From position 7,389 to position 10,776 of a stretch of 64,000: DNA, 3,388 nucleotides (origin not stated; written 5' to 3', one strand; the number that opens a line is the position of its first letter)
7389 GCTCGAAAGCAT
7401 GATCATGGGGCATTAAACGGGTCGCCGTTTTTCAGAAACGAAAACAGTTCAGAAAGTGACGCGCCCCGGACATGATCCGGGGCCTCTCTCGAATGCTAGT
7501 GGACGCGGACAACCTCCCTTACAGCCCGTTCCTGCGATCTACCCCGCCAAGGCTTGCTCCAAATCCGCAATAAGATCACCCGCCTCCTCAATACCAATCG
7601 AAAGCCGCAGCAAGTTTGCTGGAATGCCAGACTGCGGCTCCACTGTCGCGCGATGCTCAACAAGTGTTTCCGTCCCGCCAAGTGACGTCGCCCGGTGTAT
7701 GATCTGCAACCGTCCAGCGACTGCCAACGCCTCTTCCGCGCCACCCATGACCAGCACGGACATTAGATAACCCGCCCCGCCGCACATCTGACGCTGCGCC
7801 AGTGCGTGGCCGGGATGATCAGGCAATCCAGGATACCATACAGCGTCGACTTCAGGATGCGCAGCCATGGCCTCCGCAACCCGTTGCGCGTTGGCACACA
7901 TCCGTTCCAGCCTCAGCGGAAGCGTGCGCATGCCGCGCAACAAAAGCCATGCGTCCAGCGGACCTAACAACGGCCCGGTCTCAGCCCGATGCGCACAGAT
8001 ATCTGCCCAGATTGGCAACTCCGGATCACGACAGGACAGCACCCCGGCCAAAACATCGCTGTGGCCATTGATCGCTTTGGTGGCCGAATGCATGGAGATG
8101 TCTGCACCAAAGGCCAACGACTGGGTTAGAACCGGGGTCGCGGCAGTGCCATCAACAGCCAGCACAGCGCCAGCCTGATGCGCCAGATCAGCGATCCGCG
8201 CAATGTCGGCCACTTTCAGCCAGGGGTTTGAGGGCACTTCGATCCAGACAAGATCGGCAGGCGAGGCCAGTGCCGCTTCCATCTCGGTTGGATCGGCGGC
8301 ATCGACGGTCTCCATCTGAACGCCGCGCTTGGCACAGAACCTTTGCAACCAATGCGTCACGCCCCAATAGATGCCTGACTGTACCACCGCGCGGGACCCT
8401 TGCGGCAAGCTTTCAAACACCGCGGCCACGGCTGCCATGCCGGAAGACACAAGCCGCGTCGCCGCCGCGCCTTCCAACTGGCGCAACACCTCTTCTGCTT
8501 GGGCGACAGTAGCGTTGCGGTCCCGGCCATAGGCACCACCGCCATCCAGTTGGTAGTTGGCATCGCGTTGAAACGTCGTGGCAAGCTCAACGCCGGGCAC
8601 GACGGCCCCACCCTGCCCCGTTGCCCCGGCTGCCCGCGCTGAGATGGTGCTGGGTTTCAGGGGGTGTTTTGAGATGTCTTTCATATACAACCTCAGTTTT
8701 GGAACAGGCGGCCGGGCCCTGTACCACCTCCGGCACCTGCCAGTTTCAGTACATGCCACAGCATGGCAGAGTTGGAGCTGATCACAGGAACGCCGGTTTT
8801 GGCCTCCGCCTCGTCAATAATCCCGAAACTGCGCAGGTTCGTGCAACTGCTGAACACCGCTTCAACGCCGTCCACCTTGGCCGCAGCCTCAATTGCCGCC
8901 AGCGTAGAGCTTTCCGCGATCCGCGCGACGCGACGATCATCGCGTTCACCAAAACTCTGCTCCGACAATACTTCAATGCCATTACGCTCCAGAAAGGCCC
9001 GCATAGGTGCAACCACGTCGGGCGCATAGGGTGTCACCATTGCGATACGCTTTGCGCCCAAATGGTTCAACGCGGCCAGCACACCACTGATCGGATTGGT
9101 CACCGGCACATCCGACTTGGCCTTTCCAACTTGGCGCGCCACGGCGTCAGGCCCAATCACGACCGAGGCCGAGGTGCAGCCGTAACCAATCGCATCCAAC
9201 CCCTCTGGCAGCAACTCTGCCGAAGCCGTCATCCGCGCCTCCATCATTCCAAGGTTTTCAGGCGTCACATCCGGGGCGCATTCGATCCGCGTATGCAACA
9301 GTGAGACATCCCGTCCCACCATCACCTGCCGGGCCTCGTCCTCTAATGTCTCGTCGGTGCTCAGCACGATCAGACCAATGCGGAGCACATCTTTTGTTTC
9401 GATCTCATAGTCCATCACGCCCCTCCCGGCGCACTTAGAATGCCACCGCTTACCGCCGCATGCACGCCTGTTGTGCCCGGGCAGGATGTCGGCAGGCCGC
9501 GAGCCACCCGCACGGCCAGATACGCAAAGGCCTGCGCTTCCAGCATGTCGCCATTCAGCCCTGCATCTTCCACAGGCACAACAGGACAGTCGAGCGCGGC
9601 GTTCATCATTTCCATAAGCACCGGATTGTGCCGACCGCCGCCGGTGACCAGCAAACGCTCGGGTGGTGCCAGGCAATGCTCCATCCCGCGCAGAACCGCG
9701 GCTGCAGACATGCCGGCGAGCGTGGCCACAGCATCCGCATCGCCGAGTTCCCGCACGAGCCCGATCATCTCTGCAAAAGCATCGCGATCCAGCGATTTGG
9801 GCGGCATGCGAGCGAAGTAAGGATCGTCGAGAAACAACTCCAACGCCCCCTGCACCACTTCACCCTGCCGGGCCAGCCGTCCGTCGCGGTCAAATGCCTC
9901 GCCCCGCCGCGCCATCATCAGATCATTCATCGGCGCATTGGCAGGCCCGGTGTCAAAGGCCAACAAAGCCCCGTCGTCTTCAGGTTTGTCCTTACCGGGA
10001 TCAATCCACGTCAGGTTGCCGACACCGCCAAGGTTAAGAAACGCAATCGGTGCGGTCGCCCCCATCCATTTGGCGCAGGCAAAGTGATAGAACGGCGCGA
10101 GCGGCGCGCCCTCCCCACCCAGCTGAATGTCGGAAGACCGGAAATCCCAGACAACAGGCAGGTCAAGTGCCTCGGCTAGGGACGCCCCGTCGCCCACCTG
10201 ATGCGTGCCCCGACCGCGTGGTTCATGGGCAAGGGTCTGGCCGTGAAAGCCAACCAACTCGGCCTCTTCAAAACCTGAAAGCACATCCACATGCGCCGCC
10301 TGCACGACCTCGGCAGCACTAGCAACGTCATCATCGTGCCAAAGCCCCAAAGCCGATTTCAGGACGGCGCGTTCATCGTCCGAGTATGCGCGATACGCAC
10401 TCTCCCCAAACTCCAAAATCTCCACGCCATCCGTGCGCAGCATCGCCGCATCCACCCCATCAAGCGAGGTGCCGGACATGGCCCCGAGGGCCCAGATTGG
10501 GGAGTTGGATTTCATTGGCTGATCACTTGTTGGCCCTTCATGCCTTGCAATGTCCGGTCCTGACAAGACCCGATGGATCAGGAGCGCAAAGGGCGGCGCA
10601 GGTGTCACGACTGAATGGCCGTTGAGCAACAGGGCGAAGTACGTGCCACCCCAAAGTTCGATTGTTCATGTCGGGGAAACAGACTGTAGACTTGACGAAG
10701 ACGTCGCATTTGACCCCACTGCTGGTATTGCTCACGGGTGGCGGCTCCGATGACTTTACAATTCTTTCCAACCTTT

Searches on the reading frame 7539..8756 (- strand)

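Call 95: search_protein_families(library=pfam, proteins=[window:7539-8756:-], max_evalue=0.001)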
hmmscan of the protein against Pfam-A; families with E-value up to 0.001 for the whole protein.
window:7539-8756:- (405 aa): 2 families
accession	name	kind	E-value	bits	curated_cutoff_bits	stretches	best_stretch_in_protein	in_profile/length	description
PF01053.26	Cys_Met_Meta_PP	-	4.1e-99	332.2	27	1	48-403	14-380/381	Cys/Met metabolism PLP-dependent enzyme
PF00266.25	Aminotran_5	-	1.2e-06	28.2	21.5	1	83-231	44-204/371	Aminotransferase class-V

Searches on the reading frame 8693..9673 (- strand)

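Call 95: search_protein_families(library=pfam, proteins=[window:8693-9673:-], max_evalue=0.001)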
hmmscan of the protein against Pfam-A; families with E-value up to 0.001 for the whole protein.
window:8693-9673:- (326 aa): 2 families
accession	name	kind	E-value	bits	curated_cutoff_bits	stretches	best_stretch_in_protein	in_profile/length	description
PF17645.6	Amdase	-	8.9e-23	81.6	25.9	1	146-324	45-228/228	Arylmalonate decarboxylase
PF01177.27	Asp_Glu_race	-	2.5e-09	37.7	31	1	148-307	50-210/211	Asp/Glu/Hydantoin racemase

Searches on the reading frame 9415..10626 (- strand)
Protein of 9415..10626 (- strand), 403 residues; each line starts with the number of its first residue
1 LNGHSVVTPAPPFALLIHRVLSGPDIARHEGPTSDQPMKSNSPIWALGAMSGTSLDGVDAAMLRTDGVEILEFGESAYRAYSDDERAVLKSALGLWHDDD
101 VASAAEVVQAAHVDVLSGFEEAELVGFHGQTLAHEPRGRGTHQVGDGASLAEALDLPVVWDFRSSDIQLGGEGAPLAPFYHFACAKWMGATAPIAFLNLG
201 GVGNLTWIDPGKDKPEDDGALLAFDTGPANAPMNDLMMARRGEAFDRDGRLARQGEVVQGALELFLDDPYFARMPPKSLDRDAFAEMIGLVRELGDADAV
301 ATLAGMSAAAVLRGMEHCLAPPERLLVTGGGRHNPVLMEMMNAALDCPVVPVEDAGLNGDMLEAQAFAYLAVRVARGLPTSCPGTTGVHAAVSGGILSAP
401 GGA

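Call 95: search_protein_families(library=pfam, proteins=[window:9415-10626:-], max_evalue=0.001)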
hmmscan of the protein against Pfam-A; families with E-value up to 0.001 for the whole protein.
window:9415-10626:- (403 aa): 2 families
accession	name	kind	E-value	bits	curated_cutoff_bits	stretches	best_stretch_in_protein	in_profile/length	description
PF03702.20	AnmK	-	7.7e-68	229.7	24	1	47-395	4-362/367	Anhydro-N-acetylmuramic acid kinase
PF02782.22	FGGY_C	-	3.6e-06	27.3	27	1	279-353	103-181/198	FGGY family of carbohydrate kinases, C-terminal domain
